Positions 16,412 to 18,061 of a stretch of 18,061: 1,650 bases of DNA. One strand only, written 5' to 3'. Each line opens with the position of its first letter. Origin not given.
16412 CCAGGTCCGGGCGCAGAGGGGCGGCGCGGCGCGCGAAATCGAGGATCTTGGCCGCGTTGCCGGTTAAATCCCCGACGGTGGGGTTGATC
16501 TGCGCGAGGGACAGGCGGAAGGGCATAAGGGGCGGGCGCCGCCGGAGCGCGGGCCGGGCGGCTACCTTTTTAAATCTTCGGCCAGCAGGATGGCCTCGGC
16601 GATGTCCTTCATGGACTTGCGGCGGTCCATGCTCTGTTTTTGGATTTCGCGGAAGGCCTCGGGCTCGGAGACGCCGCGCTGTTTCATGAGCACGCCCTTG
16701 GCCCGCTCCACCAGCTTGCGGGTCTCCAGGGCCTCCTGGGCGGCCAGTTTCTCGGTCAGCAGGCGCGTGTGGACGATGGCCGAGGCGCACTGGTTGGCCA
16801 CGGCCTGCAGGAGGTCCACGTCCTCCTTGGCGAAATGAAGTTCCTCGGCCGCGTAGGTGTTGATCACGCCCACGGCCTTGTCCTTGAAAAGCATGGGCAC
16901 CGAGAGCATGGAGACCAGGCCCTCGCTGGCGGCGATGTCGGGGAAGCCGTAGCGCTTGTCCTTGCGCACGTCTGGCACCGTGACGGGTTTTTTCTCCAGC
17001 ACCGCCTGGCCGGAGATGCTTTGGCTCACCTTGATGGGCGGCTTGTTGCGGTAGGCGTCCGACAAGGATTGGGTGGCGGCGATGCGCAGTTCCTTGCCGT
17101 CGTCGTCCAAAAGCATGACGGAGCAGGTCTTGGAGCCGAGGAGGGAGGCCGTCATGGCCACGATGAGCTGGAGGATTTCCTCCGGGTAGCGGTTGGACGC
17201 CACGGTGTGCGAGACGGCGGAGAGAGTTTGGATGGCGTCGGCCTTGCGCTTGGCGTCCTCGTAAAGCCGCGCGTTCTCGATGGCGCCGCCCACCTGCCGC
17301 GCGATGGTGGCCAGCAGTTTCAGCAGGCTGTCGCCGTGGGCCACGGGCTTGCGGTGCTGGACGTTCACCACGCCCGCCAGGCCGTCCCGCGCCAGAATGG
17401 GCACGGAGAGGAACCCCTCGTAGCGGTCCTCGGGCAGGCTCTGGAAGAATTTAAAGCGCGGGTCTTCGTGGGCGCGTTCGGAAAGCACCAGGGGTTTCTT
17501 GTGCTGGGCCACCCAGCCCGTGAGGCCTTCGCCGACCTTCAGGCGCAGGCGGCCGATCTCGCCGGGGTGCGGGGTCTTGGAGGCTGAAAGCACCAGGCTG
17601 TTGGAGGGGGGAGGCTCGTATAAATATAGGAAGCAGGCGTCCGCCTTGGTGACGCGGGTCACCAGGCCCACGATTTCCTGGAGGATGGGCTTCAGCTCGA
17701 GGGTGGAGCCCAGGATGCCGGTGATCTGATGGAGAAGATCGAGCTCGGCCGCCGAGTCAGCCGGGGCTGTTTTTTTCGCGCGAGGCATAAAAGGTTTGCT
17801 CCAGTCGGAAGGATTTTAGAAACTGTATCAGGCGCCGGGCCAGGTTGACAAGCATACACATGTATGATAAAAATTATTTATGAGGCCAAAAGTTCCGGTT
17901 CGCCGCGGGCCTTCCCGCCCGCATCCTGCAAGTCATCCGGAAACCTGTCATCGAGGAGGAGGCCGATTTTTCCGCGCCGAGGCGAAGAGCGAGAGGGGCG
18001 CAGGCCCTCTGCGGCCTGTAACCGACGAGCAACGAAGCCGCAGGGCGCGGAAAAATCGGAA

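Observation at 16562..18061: GAF-GAF-ANTAR antiterminator regulator next to nadE and a strong divergent promoter feeding a multi-hairpin leader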

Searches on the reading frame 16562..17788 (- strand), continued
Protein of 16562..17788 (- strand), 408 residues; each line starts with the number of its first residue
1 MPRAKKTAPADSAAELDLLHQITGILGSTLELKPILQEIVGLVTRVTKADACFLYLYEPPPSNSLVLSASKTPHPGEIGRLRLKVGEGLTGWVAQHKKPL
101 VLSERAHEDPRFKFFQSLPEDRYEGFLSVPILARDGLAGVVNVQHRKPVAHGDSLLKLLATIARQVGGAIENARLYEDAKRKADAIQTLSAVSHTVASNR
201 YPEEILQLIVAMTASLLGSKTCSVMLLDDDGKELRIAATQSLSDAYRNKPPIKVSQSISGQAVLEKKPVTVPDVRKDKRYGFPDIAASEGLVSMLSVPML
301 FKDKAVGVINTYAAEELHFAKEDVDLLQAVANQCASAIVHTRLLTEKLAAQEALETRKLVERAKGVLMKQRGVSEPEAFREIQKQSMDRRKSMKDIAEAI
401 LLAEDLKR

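Call 102: predict_structure(alignment_id=A3)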
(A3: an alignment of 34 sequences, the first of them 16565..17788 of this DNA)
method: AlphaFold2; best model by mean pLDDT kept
length: 408 residues; sequences in the alignment: 34
mean_pLDDT: 87.4   pTM: 0.66
mean pLDDT of the five models: 87.4, 85.1, 82.3, 82.1, 80.6
residues with pLDDT >= 90: 203; 70-90: 181; 50-70: 15; < 50: 9
segments of 3 or more residues with pLDDT < 50: 1-9
pLDDT, mean of each block of 10 residues (from residue 1): 43 75 78 89 91 90 88 74 87 93 86 64 87 89 91 88 88 85 80 80 86 86 94 94 86 94 96 91 89 96 95 90 91 89 86 94 96 96 96 96 93
secondary structure, 60 per line:
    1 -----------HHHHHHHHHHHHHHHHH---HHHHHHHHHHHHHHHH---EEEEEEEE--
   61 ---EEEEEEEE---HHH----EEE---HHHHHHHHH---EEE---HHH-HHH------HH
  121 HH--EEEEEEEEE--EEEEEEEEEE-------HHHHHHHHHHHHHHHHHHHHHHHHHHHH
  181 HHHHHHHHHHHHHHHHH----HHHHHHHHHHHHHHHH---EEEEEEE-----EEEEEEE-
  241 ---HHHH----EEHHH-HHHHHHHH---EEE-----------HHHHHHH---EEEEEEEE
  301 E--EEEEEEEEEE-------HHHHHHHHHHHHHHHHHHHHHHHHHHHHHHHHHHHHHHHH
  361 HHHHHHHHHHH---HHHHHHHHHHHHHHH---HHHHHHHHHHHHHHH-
elements in order: H12-28 H32-47 E51-58 E64-71 E82-84 H88-96 E100-102 H119-122 E125-133 E136-145 H153-197 H202-217 E221-227 E233-239 H244-247 H258-265 E269-271 H283-289 E293-301 E304-313 H321-371 H375-389 H393-407

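Call 104: fold_search(model_id=the predicted structure, library=pdb)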
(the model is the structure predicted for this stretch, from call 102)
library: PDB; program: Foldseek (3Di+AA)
matches with E <= 10: 1167; with E <= 0.001: 441
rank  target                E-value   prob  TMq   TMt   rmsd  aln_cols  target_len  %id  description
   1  3lfv_A                7.2e-16  1.00  0.58  0.60   6.9       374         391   21  crystal structure of unliganded PDE5A GAF domain (released 2010-09-22)
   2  1ykd_A                7.2e-16  1.00  0.44  0.46  10.6       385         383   19  Crystal Structure of the Tandem GAF Domains from a Cyanobacterial Adenylyl Cyclase: Novel Modes of Ligand-Binding and  (released 2005-02-22)
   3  8w26                  8.0e-16  1.00  0.64  0.69   4.4       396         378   15  X-ray crystal structure of the GAF-PHY domains of SyB-Cph1 (released 2024-05-22)
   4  3lfv_B                1.3e-15  1.00  0.57  0.61   9.0       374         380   20  crystal structure of unliganded PDE5A GAF domain (released 2010-09-22)
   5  1mc0                  1.6e-15  1.00  0.35  0.42  20.2       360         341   18  Regulatory Segment of Mouse 3',5'-Cyclic Nucleotide Phosphodiesterase 2A, Containing the GAF A and GAF B Domains (released 2002-10-02)
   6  1ykd_B                2.0e-15  1.00  0.43  0.45  10.1       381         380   18  Crystal Structure of the Tandem GAF Domains from a Cyanobacterial Adenylyl Cyclase: Novel Modes of Ligand-Binding and  (released 2005-02-22)
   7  3mf0_B                4.4e-15  1.00  0.58  0.63   7.1       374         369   21  Crystal structure of PDE5A GAF domain (89-518) (released 2010-09-22)
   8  3ibj_A                6.6e-15  1.00  0.60  0.39   5.8       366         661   17  X-ray structure of PDE2A (released 2009-10-27)
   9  3mf0_A                1.0e-14  1.00  0.57  0.61   7.2       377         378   22  Crystal structure of PDE5A GAF domain (89-518) (released 2010-09-22)
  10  4bwi_B                3.6e-14  1.00  0.54  0.58   8.9       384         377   15  Structure of the phytochrome Cph2 from Synechocystis sp. PCC6803 (released 2013-10-30)
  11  3ibj_B                1.4e-13  1.00  0.57  0.38   5.8       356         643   17  X-ray structure of PDE2A (released 2009-10-27)
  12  9cxh_B                1.7e-13  1.00  0.52  0.31   7.5       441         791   14  Structure of PDE6C in complex with the rod inhibitory p gamma subunit in the presence of cGMP (released 2024-12-18)
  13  4bwi_A                3.8e-13  1.00  0.54  0.57   8.8       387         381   16  Structure of the phytochrome Cph2 from Synechocystis sp. PCC6803 (released 2013-10-30)
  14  9cxi_A                5.1e-13  1.00  0.53  0.32   7.8       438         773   14  Structure of PDE6C in complex with the rod inhibitory p gamma subunit in the absence of added cGMP (released 2024-12-18)
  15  8ugs_B                5.4e-13  1.00  0.52  0.30   7.3       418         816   15  Cryo-EM structure of bovine phosphodiesterase 6 bound to cGMP (released 2024-01-17)
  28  3ci6_B                3.2e-12  1.00  0.36  0.85   2.4       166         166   30  Crystal structure of the GAF domain from Acinetobacter phosphoenolpyruvate-protein phosphotransferase (released 2008-05-13)
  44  3ci6_A                1.8e-11  1.00  0.37  0.91   1.8       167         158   29  Crystal structure of the GAF domain from Acinetobacter phosphoenolpyruvate-protein phosphotransferase (released 2008-05-13)
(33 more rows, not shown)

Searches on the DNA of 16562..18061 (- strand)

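Call 12: search_rna_families(source=window, start=17700, end=18061, threshold=evalue, max_evalue=10, show_alignments=3)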
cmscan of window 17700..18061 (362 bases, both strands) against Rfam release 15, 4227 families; matches with E-value up to 10: 1.
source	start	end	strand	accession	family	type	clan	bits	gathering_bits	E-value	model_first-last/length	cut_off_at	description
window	17731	17772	+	RF01119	sR32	Gene; snRNA; snoRNA; CD-box;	-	12.8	40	0.44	1-57/57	no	Small nucleolar RNA sR32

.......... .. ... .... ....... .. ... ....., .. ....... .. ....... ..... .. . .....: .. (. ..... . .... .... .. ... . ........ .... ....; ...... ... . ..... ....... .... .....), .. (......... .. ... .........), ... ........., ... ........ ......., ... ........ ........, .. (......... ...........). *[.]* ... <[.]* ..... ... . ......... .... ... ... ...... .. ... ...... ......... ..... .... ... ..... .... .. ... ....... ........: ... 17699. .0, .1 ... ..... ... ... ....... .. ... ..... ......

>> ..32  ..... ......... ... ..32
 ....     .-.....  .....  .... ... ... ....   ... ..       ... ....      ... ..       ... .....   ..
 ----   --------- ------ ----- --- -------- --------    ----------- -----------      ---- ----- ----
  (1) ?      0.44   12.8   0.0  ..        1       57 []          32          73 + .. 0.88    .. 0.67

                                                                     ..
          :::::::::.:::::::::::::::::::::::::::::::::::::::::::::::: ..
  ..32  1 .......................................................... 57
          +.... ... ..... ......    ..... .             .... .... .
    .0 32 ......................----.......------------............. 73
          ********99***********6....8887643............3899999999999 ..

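Call 73: search_rna_families(sources=[L170], threshold=evalue, max_evalue=10, show_alignments=2)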
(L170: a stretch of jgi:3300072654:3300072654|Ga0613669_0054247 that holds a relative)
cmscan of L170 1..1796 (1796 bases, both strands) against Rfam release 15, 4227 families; matches with E-value up to 10: 4.
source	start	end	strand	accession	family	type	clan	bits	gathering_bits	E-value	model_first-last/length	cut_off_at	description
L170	199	329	+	RF00984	mir-576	Gene; miRNA;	-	19.4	99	0.74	1-90/90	no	mir-576 microRNA precursor family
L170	402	472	+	RF03957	mir-5856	Gene; miRNA;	-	15.6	90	9.3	1-70/70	no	mir-5856 microRNA precursor family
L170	1658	1768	+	RF02552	RcsR1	Gene; sRNA;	-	14.9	60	7.7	1-96/96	no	RcsR1 sRNA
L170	291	326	-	RF04316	mgtE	Cis-reg;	-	13.7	200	0.93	89-124/306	no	mgtE ncRNA motif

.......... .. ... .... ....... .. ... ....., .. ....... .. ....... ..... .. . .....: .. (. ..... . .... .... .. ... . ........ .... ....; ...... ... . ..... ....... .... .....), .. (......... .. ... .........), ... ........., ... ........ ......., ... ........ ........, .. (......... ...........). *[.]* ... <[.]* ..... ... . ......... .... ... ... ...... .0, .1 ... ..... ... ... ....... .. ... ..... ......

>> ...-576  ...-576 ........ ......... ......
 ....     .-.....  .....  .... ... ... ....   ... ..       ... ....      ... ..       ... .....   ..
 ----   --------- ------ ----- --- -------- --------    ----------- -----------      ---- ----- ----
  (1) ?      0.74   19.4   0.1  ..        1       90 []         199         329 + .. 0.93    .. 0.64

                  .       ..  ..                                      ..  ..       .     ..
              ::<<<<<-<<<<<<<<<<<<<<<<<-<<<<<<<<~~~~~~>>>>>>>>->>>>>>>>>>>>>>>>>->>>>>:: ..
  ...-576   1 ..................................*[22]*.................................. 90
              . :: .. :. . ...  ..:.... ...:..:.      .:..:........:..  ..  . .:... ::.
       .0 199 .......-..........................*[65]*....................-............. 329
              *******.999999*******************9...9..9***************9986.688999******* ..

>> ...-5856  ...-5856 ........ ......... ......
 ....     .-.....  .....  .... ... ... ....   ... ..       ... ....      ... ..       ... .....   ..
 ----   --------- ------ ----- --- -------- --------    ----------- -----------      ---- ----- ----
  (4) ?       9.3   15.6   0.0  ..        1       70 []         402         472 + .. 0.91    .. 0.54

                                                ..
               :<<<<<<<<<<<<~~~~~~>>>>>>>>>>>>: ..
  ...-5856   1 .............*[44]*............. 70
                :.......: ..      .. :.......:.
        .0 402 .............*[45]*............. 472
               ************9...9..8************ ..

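Call 91: search_rna_families(sources=[L164, L167, L173, L001], threshold=gathering)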
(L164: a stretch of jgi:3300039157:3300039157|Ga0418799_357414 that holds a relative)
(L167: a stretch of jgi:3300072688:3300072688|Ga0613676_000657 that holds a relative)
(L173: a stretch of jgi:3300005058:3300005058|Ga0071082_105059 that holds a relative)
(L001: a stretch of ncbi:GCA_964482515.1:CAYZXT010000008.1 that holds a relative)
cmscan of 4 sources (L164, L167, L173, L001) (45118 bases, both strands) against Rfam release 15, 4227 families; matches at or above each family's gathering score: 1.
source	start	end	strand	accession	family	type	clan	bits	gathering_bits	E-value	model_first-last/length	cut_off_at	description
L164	4725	4794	-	RF01734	Fluoride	Cis-reg; riboswitch;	-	56.1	34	4.9e-13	1-64/64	no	Fluoride riboswitch aptamer (crcB RNA motif)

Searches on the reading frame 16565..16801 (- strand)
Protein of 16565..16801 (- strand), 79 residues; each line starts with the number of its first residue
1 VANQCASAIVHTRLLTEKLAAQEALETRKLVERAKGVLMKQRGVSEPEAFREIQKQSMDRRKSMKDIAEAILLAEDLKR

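Call 100: search_solved_structures(query=window:16565-16801:-, max_evalue=0.01, show_alignments=5)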
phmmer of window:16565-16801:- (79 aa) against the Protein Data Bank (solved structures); distinct sequences matched with E-value up to 0.01: 3.
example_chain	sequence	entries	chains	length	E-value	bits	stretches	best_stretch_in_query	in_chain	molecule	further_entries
1s8n_A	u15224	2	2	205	2.4e-14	56.2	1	16-72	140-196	putative antiterminator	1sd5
4akk_A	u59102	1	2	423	4.3e-09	39.6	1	17-76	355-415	NITRATE REGULATORY PROTEIN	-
6wsh_A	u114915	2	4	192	5.4e-09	39.3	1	21-74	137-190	Response regulator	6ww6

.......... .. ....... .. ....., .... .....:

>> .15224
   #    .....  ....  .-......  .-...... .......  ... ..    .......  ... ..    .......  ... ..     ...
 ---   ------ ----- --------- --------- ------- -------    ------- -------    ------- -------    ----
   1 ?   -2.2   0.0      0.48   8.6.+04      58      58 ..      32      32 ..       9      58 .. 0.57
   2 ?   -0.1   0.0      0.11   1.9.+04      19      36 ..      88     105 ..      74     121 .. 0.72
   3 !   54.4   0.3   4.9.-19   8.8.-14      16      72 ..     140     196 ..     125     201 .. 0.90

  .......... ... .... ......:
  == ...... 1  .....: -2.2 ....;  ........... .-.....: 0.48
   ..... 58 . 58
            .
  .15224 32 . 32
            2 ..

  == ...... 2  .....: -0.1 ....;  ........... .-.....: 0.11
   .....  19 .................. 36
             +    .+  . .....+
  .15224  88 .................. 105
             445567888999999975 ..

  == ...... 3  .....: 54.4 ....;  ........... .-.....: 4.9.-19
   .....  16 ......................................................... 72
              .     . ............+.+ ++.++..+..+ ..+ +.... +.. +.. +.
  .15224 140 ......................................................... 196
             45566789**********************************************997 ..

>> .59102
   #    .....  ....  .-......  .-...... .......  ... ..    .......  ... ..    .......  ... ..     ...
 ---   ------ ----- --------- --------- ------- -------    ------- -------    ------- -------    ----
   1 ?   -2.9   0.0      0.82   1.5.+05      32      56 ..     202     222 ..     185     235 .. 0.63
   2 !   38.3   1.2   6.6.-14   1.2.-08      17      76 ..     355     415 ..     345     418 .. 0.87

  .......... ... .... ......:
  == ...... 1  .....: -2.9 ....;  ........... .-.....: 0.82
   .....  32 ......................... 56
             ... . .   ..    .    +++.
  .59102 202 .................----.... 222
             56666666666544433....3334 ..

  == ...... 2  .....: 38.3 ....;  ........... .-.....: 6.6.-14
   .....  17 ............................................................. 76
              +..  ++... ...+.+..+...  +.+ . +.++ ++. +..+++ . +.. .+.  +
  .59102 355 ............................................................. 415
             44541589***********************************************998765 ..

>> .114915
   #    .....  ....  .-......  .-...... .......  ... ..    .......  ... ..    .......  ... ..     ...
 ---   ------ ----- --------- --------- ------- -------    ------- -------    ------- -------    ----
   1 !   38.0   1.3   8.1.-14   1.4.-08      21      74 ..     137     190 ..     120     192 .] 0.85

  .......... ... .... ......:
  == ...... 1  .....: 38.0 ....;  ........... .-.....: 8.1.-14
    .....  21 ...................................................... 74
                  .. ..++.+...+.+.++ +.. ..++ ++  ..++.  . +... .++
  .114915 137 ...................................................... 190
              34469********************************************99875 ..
